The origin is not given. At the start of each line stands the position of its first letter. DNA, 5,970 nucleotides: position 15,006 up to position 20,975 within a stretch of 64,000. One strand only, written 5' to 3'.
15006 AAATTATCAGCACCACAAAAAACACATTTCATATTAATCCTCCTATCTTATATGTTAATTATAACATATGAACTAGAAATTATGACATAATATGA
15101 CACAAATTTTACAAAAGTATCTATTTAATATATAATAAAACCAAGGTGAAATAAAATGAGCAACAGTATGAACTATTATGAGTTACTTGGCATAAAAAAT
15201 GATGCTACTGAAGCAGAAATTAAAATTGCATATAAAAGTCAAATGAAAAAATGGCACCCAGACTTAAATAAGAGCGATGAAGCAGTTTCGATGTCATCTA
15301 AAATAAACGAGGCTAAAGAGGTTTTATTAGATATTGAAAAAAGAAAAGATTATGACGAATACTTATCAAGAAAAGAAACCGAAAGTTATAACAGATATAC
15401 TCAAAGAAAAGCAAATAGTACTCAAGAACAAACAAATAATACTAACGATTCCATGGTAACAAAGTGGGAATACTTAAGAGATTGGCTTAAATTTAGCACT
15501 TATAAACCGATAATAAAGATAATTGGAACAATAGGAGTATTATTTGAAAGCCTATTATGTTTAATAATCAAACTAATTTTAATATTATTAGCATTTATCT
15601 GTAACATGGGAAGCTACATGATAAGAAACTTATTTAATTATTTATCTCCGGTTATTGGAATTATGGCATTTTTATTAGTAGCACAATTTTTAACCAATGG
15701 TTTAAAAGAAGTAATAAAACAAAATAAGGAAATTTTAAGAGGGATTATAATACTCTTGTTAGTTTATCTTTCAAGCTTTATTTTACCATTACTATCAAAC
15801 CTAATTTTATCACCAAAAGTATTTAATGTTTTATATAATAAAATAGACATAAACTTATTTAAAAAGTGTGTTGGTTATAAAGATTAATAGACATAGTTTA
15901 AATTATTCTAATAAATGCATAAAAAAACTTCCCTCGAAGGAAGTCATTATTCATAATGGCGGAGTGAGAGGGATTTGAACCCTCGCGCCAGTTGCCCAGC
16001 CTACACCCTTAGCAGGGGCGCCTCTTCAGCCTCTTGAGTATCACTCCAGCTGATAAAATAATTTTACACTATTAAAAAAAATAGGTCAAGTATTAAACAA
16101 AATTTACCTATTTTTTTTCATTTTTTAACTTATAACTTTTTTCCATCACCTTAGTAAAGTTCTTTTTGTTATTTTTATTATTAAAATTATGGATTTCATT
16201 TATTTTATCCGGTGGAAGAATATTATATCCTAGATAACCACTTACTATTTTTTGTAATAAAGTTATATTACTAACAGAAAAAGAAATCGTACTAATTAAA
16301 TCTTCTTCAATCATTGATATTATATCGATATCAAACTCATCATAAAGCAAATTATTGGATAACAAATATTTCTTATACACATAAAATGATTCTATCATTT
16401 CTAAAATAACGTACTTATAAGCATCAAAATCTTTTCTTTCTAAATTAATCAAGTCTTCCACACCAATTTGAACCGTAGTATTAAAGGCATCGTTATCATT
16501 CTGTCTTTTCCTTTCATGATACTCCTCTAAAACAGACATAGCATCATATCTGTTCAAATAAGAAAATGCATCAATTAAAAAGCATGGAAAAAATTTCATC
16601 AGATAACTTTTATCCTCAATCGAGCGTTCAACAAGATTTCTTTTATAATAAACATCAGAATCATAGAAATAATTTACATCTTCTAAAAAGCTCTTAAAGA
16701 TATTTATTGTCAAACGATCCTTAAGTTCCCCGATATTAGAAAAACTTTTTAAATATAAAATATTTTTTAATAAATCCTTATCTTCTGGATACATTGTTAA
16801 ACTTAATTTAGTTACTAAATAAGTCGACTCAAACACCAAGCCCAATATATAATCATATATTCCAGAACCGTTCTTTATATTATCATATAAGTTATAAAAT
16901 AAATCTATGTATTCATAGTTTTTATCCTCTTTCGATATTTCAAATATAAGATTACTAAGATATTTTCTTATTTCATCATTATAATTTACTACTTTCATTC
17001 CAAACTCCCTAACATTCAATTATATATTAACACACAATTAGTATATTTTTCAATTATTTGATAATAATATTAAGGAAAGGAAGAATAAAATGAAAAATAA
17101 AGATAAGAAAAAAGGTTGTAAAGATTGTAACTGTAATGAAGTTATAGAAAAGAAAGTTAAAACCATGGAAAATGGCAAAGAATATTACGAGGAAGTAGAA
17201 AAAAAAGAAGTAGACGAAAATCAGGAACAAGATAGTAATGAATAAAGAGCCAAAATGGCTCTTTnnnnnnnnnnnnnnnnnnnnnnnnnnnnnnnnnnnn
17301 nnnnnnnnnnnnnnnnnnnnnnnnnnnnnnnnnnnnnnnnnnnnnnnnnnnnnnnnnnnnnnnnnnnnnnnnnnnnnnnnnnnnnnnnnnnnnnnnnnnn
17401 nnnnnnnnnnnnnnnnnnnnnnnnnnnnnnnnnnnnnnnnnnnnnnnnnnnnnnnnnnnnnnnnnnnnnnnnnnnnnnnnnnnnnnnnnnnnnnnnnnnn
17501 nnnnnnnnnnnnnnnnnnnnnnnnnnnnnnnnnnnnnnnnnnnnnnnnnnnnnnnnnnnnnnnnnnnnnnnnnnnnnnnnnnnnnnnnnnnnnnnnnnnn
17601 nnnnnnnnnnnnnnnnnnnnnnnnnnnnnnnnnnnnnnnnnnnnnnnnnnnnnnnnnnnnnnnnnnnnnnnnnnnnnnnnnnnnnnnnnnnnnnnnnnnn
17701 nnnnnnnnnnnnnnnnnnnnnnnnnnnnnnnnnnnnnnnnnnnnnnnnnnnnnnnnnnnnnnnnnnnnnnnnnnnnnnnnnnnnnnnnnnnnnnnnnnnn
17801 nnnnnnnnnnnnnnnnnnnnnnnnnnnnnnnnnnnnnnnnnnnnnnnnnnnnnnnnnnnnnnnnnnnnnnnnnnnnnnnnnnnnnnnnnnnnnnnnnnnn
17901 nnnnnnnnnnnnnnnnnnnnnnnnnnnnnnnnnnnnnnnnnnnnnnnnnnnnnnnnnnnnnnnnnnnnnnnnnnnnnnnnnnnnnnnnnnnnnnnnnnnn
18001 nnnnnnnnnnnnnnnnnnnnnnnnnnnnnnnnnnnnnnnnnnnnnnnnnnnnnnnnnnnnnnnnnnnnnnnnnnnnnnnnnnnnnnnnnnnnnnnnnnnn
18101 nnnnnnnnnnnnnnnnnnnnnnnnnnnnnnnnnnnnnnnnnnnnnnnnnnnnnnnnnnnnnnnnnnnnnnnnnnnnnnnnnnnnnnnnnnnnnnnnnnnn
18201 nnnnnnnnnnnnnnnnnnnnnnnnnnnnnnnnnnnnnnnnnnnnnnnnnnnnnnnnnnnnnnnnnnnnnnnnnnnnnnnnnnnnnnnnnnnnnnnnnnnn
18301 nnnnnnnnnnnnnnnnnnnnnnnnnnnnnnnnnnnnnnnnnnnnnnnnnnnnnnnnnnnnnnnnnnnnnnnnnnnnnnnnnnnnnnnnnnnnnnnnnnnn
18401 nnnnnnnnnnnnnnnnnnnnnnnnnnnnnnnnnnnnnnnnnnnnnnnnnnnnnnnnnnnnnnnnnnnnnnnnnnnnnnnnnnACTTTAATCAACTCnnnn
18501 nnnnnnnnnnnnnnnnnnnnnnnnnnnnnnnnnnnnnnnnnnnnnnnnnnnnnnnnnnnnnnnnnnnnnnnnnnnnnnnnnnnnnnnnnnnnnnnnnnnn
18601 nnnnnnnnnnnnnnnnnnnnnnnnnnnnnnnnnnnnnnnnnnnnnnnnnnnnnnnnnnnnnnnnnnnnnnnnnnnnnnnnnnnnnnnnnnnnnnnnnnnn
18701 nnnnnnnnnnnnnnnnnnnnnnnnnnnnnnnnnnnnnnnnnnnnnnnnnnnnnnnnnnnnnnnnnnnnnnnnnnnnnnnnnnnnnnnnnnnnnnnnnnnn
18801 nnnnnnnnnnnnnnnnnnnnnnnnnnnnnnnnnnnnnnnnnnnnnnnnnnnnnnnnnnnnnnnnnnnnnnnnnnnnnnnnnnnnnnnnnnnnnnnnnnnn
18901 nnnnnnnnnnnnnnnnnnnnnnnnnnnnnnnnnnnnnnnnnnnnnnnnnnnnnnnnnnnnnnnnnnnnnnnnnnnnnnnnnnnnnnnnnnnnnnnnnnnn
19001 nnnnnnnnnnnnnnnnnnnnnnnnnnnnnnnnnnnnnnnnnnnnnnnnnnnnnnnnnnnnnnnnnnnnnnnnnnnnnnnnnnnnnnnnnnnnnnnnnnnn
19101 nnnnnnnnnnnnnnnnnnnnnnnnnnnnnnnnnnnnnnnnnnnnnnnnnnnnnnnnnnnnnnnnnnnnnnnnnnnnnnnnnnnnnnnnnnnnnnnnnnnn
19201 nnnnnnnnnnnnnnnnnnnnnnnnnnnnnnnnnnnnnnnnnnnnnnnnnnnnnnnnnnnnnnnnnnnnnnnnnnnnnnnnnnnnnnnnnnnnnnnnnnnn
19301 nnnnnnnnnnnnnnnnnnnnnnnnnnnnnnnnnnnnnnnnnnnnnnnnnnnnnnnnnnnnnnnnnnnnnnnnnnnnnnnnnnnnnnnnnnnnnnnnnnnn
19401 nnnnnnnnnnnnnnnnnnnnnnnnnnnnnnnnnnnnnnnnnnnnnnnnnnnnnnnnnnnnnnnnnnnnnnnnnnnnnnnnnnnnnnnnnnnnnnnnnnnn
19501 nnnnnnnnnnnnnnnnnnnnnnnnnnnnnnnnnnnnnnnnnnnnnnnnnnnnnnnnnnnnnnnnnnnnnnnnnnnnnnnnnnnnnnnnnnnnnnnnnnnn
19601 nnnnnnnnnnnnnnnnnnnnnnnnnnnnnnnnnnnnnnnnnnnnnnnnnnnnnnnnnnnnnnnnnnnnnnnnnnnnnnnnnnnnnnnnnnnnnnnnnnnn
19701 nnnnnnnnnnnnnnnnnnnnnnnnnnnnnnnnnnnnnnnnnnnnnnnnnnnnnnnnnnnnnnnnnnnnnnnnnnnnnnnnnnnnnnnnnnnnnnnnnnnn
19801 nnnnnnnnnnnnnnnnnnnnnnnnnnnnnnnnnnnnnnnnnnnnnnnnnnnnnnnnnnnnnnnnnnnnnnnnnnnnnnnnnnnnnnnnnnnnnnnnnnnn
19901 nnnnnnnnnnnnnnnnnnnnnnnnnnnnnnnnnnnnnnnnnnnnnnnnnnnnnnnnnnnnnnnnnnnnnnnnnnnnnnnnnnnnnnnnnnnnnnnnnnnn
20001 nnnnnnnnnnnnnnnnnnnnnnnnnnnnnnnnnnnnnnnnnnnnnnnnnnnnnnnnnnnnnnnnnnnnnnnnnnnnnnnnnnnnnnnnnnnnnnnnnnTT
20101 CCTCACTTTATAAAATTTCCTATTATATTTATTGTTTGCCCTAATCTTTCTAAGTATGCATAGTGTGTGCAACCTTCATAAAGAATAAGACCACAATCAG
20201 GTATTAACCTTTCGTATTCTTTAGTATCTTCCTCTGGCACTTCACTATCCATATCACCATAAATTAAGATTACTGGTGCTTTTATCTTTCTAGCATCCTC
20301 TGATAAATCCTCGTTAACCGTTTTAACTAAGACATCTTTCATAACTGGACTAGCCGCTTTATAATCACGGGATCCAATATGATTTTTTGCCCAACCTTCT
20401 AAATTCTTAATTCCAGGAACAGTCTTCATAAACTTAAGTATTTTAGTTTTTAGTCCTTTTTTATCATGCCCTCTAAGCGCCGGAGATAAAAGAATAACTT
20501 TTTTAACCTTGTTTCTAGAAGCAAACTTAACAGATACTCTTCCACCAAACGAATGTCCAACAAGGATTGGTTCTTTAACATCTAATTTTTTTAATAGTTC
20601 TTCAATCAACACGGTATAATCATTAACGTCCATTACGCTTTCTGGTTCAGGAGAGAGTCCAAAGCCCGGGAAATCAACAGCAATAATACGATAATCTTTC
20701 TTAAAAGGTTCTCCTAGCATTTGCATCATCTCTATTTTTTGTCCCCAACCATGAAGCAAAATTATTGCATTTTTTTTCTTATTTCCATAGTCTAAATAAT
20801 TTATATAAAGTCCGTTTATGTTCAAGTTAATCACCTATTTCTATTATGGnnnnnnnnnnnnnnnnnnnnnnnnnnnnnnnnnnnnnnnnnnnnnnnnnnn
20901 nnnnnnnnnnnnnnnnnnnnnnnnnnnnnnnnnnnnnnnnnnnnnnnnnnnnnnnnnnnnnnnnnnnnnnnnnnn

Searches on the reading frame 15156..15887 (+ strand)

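Call 83: search_protein_families(library=pfam, proteins=[window:15156-15887:+], max_evalue=0.00001)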
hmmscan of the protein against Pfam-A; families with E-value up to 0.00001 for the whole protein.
window:15156-15887:+ (243 aa): 1 family
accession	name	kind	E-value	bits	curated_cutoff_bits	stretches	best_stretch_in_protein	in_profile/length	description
PF00226.36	DnaJ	-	2.5e-19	69.6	27.8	1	6-67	1-63/63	DnaJ domain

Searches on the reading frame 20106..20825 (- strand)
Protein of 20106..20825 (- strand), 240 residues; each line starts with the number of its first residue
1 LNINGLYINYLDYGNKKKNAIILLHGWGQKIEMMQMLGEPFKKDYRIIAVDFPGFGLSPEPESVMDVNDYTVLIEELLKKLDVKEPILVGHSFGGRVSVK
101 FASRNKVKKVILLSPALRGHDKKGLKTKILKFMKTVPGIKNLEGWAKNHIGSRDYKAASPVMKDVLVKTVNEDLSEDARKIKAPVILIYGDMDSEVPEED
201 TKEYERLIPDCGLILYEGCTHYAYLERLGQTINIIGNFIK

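Call 26: find_encoding_contigs(protein=window:20106-20825:-, flank=3000, max_places=10)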
Protein seq(240 aa) (240 aa): no gene with exactly this product is on record in the collection.
